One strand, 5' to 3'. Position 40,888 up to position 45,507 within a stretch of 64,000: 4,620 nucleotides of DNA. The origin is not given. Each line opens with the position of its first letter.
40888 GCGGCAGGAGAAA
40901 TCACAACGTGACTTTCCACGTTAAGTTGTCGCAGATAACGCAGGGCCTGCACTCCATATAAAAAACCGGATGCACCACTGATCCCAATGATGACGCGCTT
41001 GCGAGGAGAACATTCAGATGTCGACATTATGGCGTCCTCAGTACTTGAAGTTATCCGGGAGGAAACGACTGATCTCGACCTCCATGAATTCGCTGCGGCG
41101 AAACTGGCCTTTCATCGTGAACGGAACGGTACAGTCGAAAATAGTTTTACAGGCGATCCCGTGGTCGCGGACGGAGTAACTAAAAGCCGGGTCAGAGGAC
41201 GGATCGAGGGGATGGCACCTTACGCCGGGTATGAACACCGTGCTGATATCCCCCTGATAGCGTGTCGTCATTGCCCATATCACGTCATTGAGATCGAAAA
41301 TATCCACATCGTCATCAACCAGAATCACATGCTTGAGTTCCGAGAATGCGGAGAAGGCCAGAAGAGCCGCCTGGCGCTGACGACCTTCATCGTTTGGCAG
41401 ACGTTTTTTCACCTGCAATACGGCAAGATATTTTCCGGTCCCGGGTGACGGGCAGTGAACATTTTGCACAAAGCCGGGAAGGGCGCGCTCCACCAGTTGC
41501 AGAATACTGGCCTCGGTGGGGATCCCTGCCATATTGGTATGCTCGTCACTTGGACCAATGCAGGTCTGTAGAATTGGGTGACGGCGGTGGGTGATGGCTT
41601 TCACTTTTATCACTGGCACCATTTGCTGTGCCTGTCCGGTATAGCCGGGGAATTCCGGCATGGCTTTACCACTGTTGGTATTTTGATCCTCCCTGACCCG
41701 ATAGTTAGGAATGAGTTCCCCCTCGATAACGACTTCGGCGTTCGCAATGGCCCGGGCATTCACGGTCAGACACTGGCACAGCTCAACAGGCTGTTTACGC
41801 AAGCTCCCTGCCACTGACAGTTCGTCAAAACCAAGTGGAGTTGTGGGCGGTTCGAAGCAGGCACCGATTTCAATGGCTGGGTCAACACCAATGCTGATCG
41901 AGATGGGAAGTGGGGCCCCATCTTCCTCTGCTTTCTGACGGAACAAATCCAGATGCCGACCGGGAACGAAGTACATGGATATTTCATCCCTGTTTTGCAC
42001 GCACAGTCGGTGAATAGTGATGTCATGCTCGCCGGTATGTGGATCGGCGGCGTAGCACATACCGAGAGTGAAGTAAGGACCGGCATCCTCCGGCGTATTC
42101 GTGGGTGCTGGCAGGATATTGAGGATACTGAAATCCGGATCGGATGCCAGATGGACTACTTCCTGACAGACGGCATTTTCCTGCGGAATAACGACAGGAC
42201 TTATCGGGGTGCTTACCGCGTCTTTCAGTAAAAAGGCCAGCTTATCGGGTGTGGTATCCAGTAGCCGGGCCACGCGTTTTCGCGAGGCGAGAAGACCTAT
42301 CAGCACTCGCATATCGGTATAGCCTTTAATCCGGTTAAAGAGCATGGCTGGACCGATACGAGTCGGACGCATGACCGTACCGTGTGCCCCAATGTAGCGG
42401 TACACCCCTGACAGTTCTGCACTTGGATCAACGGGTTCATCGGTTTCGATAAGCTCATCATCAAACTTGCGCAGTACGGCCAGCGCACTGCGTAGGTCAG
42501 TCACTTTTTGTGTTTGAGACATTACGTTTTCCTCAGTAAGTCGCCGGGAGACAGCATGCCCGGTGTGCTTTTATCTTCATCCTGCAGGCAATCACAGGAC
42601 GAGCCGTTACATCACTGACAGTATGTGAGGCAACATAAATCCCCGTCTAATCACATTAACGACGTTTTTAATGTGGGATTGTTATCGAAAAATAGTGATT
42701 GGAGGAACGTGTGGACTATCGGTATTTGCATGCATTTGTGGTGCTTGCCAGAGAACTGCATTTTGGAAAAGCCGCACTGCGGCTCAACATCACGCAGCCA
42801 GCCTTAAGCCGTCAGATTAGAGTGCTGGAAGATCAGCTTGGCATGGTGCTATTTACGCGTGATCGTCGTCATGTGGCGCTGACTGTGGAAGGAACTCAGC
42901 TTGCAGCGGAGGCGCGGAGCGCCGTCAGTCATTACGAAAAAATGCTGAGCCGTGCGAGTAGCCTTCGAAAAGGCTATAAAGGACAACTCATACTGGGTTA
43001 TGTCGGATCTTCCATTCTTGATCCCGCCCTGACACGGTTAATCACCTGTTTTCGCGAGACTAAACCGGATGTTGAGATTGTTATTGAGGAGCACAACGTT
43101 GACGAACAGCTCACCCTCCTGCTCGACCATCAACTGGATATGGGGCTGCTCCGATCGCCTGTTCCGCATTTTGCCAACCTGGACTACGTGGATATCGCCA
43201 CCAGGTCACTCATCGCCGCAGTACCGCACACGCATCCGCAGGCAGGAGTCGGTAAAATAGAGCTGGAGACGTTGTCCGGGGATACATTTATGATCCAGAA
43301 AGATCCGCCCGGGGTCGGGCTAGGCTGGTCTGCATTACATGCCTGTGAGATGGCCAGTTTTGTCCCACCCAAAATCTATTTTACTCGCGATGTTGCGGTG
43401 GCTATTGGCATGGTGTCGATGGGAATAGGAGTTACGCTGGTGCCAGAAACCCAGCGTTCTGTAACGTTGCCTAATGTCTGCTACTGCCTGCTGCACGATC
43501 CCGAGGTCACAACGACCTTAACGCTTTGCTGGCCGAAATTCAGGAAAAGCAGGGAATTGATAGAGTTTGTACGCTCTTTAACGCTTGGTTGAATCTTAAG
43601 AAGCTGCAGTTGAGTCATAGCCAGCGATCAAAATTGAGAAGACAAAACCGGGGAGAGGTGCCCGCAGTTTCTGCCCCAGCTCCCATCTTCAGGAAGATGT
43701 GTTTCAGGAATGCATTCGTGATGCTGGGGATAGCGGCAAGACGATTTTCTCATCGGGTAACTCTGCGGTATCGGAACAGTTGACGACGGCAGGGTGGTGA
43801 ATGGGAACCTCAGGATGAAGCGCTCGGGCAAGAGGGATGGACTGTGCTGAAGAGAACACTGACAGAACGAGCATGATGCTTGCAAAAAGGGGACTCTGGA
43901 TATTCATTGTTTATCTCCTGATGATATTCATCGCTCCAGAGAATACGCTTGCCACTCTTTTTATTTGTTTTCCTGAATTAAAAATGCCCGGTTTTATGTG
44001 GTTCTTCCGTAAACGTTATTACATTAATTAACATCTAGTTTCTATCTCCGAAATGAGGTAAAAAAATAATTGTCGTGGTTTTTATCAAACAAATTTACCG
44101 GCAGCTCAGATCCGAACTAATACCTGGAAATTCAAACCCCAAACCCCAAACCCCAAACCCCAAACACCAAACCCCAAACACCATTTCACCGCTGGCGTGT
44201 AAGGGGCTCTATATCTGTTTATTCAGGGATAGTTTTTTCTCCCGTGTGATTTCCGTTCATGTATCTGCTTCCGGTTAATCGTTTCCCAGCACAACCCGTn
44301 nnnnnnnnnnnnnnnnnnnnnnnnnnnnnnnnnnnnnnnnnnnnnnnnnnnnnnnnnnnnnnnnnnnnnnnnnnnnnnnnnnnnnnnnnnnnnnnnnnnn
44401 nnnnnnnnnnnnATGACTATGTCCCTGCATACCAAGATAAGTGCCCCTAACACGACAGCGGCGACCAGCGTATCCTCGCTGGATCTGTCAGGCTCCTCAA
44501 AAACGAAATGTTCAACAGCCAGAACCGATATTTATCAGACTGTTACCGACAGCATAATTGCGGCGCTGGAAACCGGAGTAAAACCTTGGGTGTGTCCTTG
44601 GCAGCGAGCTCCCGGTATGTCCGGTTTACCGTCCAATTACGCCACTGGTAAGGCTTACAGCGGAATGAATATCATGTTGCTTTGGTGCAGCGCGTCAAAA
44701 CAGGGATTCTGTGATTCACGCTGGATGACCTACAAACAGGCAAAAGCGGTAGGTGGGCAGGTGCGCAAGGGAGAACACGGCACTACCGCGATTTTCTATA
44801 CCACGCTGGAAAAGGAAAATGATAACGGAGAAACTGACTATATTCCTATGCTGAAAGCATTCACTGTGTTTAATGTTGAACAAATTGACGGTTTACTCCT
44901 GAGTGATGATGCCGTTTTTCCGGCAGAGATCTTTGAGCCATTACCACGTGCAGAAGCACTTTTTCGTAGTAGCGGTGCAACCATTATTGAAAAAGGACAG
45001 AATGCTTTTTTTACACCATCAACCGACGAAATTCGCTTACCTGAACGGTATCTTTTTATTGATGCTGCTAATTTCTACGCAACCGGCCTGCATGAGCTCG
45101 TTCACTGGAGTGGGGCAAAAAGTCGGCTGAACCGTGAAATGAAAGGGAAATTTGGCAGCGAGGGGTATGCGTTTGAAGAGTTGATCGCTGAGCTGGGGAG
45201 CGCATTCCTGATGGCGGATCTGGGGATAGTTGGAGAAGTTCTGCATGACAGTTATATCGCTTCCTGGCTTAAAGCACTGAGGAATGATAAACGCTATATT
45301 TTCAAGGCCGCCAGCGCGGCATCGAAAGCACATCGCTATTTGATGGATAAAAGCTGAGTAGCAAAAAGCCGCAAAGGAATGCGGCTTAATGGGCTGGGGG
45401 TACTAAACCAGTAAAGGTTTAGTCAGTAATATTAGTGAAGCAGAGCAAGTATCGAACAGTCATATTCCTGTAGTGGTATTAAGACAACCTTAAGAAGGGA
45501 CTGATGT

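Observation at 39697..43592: UbiD/UbiX-type decarboxylase operon with membrane protein and divergent LysR regulator as island cargo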

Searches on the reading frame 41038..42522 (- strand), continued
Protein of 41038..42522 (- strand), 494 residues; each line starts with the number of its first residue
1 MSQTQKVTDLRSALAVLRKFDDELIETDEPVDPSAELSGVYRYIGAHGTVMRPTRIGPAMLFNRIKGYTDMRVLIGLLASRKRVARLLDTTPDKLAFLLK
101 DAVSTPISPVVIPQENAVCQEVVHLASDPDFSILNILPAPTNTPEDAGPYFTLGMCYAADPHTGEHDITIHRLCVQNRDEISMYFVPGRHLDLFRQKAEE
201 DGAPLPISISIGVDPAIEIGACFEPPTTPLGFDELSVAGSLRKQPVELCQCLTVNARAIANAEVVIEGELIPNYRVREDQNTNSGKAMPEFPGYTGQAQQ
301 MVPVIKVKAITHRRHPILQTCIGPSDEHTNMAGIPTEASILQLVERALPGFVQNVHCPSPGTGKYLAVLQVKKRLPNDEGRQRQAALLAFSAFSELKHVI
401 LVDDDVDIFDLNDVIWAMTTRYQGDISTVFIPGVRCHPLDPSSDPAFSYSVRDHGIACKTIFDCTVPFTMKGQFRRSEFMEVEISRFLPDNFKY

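Call 37: search_protein_families(library=pfam, alignment_id=A2, max_evalue=0.00001)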
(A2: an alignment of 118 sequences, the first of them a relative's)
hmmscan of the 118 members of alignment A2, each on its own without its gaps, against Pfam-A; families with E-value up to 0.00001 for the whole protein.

A. member 1, L006:8638-9375:+ (245 aa): 9 families
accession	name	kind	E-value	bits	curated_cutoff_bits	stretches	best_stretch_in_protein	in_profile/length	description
PF08241.18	Methyltransf_11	-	1.4e-21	77.3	21.2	1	47-141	1-95/95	Methyltransferase domain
PF13649.12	Methyltransf_25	-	1.8e-21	77.1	27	1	46-137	1-97/97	Methyltransferase domain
PF13489.12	Methyltransf_23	-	1.6e-17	64.1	27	1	38-160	17-136/164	Methyltransferase domain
PF08242.18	Methyltransf_12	-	6.8e-16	59.2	30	1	47-139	1-98/98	Methyltransferase domain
PF13847.12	Methyltransf_31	-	3.1e-15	56.6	27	1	43-142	4-110/145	Methyltransferase domain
PF02353.26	CMAS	-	8.1e-09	35.6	27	1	42-141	62-164/273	Mycolic acid cyclopropane synthetase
PF01209.24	Ubie_methyltran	-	1.6e-08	34.6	20.1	1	37-140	42-150/233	ubiE/COQ5 methyltransferase family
PF08003.17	Methyltransf_9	-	1.7e-08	34.3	23.8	1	31-141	104-217/315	Protein of unknown function (DUF1698)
PF05175.20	MTS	-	1.4e-06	28.5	23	1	38-141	27-138/170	Methyltransferase small domain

B. families by the number of members that match (of 118 scanned): 104 families (the first 25 are shown)
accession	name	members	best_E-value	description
PF03466.25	LysR_substrate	14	3e-39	LysR substrate binding domain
PF00126.33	HTH_1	14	8.7e-25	Bacterial regulatory helix-turn-helix protein, lysR family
PF02441.25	Flavoprotein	12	3.6e-47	Flavoprotein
PF13411.12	MerR_1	10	3e-13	MerR HTH family regulatory protein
PF00376.29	MerR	10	3e-12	MerR family regulatory protein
PF21758.2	PAC_bac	9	6.7e-39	Bacterial proteasome assembling chaperone-like protein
PF01614.24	IclR_C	3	4.2e-47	Bacterial transcriptional regulator IclR C-terminal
PF01558.24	POR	3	1.9e-34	Pyruvate ferredoxin/flavodoxin oxidoreductase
PF00939.25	Na_sulph_symp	3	9.4e-33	Sodium:sulfate symporter transmembrane region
PF09339.16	HTH_IclR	3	3.3e-11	IclR helix-turn-helix domain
PF13407.12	Peripla_BP_4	2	1.8e-56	Periplasmic binding protein domain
PF00015.26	MCPsignal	2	4.8e-46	Methyl-accepting chemotaxis protein (MCP) signalling domain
PF01144.29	CoA_trans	2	1.8e-39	Coenzyme A transferase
PF02743.24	dCache_1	2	1e-28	Cache domain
PF00532.27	Peripla_BP_1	2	5.4e-20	Periplasmic binding proteins and sugar binding domain of LacI family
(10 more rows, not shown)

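Call 48: search_protein_families(library=pfam, proteins=[L003:10272-11666:-, L003:11689-13077:-, L002:5054-5464:+, L002:5553-6305:+, L009:9372-10676:-, L009:10692-11030:-, L005:9945-11486:+, L007:10027-11583:+, L011:9820-11373:+], max_evalue=0.00001)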
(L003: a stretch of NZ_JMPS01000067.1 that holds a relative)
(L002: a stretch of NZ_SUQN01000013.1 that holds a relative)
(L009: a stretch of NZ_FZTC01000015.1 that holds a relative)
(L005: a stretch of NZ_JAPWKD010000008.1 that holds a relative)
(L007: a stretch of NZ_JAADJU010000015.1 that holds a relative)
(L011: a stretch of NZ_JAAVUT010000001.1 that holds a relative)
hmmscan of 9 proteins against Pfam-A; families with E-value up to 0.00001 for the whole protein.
L003:10272-11666:- (464 aa): 1 family
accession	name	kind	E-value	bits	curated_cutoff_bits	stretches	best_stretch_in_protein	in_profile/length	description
PF03009.23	GDPD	-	7.2e-29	102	23.6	1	45-437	1-243/244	Glycerophosphoryl diester phosphodiesterase family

L003:11689-13077:- (462 aa): 1 family
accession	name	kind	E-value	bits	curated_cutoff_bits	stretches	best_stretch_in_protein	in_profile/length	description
PF07690.21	MFS_1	-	2e-53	182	33.4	1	37-403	1-346/347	Major Facilitator Superfamily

L002:5054-5464:+ (136 aa): 1 family
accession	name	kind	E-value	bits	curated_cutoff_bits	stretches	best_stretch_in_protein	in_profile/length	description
PF01527.26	HTH_Tnp_1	-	1.6e-21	76.7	24.1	1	52-122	1-75/75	Transposase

L002:5553-6305:+ (250 aa): 4 families
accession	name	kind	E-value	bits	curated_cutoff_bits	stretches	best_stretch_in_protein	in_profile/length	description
PF13683.12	rve_3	-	1e-27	96.1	26.5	1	171-237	1-67/67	Integrase core domain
PF00665.32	rve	-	5.3e-19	68.8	32.6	1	87-183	4-102/102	Integrase core domain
PF13276.12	HTH_21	-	5.9e-09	36.5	28.1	1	14-68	3-58/60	HTH-like domain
PF13333.12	rve_2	-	8.3e-08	32.7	22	1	190-240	1-51/56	Integrase core domain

L009:9372-10676:- (434 aa): 1 family
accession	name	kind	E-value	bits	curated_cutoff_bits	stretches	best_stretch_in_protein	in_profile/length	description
PF00909.26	Ammonium_transp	-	3.8e-128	428.1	23.2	1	39-432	1-399/399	Ammonium Transporter Family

L009:10692-11030:- (112 aa): 1 family
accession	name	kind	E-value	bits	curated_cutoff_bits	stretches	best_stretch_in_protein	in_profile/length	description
PF00543.27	P-II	-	3.5e-32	111.2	25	1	1-106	1-102/102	Nitrogen regulatory protein P-II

L005:9945-11486:+ (513 aa): 1 family
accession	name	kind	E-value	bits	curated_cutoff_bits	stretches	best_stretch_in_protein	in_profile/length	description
PF05048.19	NosD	-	2.5e-14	53.6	23.6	2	130-216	102-177/212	Periplasmic copper-binding protein (NosD)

L007:10027-11583:+ (518 aa): 1 family
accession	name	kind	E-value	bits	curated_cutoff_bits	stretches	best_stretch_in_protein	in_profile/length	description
PF05048.19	NosD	-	2.8e-14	53.5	23.6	2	135-218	102-174/212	Periplasmic copper-binding protein (NosD)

L011:9820-11373:+ (517 aa): 1 family
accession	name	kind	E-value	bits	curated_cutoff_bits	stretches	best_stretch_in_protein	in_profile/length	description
PF05048.19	NosD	-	1.3e-15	57.9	23.6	2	131-220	99-178/212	Periplasmic copper-binding protein (NosD)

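Call 58: find_homologous_proteins(query=L037:7001-8479:+, max_evalue=1e-50)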
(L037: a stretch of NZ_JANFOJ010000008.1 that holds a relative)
Query L037:7001-8479:+ (493 aa): 6085 proteins with E <= 1e-50 among 8000 candidates; the best 120 are listed.
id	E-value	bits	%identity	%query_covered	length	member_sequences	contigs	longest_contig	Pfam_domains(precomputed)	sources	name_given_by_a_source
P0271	0.0e+0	1127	100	100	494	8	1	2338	PF20696.3,PF01977.23,PF20695.3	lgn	-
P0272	2.8e-293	991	85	100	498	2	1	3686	PF20696.3,PF01977.23,PF20695.3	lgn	-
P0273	3.6e-292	987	85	100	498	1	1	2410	PF20696.3,PF01977.23,PF20695.3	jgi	jgi:gallate decarboxylase subunit C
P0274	8.3e-289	976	85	99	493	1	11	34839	PF20696.3,PF01977.23,PF20695.3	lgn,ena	-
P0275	2.1e-288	975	83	100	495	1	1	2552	PF20696.3,PF01977.23,PF20695.3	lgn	-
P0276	2.1e-288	975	83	100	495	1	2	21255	PF20696.3,PF01977.23,PF20695.3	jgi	-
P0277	2.8e-288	975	84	100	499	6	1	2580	PF20696.3,PF01977.23,PF20695.3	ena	-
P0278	7.9e-288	973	83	100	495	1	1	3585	PF20696.3,PF01977.23,PF20695.3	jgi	-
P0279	8.1e-288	973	83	100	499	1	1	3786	PF20696.3,PF01977.23,PF20695.3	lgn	-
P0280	1.4e-287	972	84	99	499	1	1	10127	PF20696.3,PF01977.23,PF20695.3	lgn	-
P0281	4.0e-287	971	85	99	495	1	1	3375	PF20696.3,PF01977.23,PF20695.3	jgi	-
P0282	5.3e-287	970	83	100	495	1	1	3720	PF20696.3,PF01977.23,PF20695.3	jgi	-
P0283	5.9e-287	970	83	99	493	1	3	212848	PF20696.3,PF01977.23,PF20695.3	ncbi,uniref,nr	ncbi:UbiD family decarboxylase [Bacillus ginsengihumi]|uniref:3,4-dihydroxybenzoate decarboxylase n=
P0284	7.1e-287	970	83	99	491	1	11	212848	PF20696.3,PF01977.23,PF20695.3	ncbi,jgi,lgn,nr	ncbi:UbiD family decarboxylase [Heyndrickxia ginsengihumi]|nr:UbiD family decarboxylase [Heyndrickxi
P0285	1.3e-286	969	83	99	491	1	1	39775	PF20696.3,PF01977.23,PF20695.3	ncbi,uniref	ncbi:UbiD family decarboxylase domain-containing protein [Heyndrickxia ginsengihumi]|uniref:UbiD fam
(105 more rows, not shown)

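Call 73: search_protein_families(library=padloc, proteins=[window:41038-42522:-], max_evalue=0.001)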
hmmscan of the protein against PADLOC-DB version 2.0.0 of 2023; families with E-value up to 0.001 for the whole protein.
window:41038-42522:- (494 aa): 0 families

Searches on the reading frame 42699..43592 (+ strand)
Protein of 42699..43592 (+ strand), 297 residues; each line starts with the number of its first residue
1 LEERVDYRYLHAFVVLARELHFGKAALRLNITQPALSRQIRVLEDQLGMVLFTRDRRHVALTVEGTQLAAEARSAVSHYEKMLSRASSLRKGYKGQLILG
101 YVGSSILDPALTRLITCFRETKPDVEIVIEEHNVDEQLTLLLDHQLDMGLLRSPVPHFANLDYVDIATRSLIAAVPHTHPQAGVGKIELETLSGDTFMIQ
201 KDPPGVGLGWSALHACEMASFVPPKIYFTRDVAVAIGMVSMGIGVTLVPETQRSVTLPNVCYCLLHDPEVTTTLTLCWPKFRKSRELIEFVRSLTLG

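Call 3: search_protein_families(library=pfam, proteins=[window:42699-43592:+])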
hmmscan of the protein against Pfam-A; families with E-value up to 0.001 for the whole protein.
window:42699-43592:+ (297 aa): 2 families
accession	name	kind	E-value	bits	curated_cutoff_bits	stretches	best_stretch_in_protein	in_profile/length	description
PF03466.25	LysR_substrate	-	2.8e-27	95.9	28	1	93-292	4-205/209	LysR substrate binding domain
PF00126.33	HTH_1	-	3.5e-20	72.2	26.6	1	8-65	2-59/60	Bacterial regulatory helix-turn-helix protein, lysR family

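Call 4: search_protein_families(library=ncbifam, proteins=[window:42699-43592:+])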
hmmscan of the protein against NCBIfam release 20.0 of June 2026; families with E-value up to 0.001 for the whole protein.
window:42699-43592:+ (297 aa): 50 families (the best 25 are shown)
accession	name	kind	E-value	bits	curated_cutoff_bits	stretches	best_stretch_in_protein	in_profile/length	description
NF045775.1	acetoin_reg_AlsR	exception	7.3e-55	186.5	430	1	7-292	3-286/290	acetoin biosynthesis transcriptional regulator AlsR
NF007439.0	PRK09986.1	equivalog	6.5e-53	180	290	1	3-285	5-285/296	LysR family transcriptional regulator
NF007385.0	PRK09906.1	equivalog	2.4e-39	135.2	356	1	6-294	2-287/296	DNA-binding transcriptional regulator HcaR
NF053705.1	TransRegGltCGpos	equivalog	2e-35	122.5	350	1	6-283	2-277/300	glutamate biosynthesis transcriptional regulator GltC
NF047520.1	trans_act_CidR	equivalog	3e-33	115.3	415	1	6-283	2-276/292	cidABC operon transcriptional activator CidR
TIGR03339.1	phn_lysR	subfamily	1.3e-30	106.7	341.1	1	10-289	2-273/279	aminoethylphosphonate catabolism associated LysR family transcriptional regulator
NF008722.0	PRK11716.1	equivalog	1.7e-29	102.7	246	1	6-251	2-244/293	HTH-type transcriptional activator IlvY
NF040709.1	benzoate_BenM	exception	4.3e-29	101.8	600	1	6-277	2-272/299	benzoate utilization transcription regulator BenM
NF008361.0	PRK11151.1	equivalog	6e-26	91.4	329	1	8-278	4-272/305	DNA-binding transcriptional regulator OxyR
NF040710.1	benzoate_CatM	exception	1e-24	87.4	580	1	6-278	2-273/293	cis,cis-muconate-binding transcription regulator CatM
NF040786.1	LysR_Sec_metab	equivalog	1.6e-24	86.5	250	1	6-200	2-196/298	selenium metabolism-associated LysR family transcriptional regulator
NF047354.1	trans_reg_GltC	equivalog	4.6e-23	82.2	300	1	8-152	4-146/290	glutamate biosynthesis transcriptional regulator GltC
NF008416.0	PRK11242.1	equivalog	1.1e-21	77.5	277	1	8-198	4-193/300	transcriptional regulator CynR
NF052633.1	LysR_TF_PsrA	exception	1.6e-21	76.5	540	1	4-277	4-274/297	L-proline-binding transcription factor PsrA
NF045990.1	TransRegCbbRRhodb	equivalog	2.3e-21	76.1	450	1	4-202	5-202/304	LysR family regulator CbbR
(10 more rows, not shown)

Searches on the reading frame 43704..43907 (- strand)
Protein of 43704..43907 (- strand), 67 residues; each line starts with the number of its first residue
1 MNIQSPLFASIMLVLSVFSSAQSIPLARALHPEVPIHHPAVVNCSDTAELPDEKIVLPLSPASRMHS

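Call 75: search_protein_families(library=pfam, proteins=[window:43704-43907:-], max_evalue=1)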
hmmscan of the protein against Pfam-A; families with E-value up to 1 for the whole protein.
window:43704-43907:- (67 aa): 1 family
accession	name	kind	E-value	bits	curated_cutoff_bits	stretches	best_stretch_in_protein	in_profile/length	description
PF16666.10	MAGI_u5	-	0.084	13.8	27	1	18-57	16-56/109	Unstructured region on MAGI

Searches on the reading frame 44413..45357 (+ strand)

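Call 3: search_protein_families(library=pfam, proteins=[window:44413-45357:+])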
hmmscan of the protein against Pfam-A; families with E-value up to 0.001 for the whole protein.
window:44413-45357:+ (314 aa): 2 families
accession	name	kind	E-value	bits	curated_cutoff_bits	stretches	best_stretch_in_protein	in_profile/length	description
PF18818.7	MPTase-PolyVal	-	3.9e-47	159.9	27.5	1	179-301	2-125/126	Zincin-like metallopeptidase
PF08401.16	ArdcN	-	3.3e-41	140.8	22.6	1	39-153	2-123/123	N-terminal domain of anti-restriction factor ArdC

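Call 4: search_protein_families(library=ncbifam, proteins=[window:44413-45357:+])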
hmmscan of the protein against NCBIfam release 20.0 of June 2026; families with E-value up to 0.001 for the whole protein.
window:44413-45357:+ (314 aa): 0 families

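Call 73: search_protein_families(library=padloc, proteins=[window:44413-45357:+], max_evalue=0.001)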
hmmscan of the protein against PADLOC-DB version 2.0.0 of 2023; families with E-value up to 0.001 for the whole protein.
window:44413-45357:+ (314 aa): 0 families
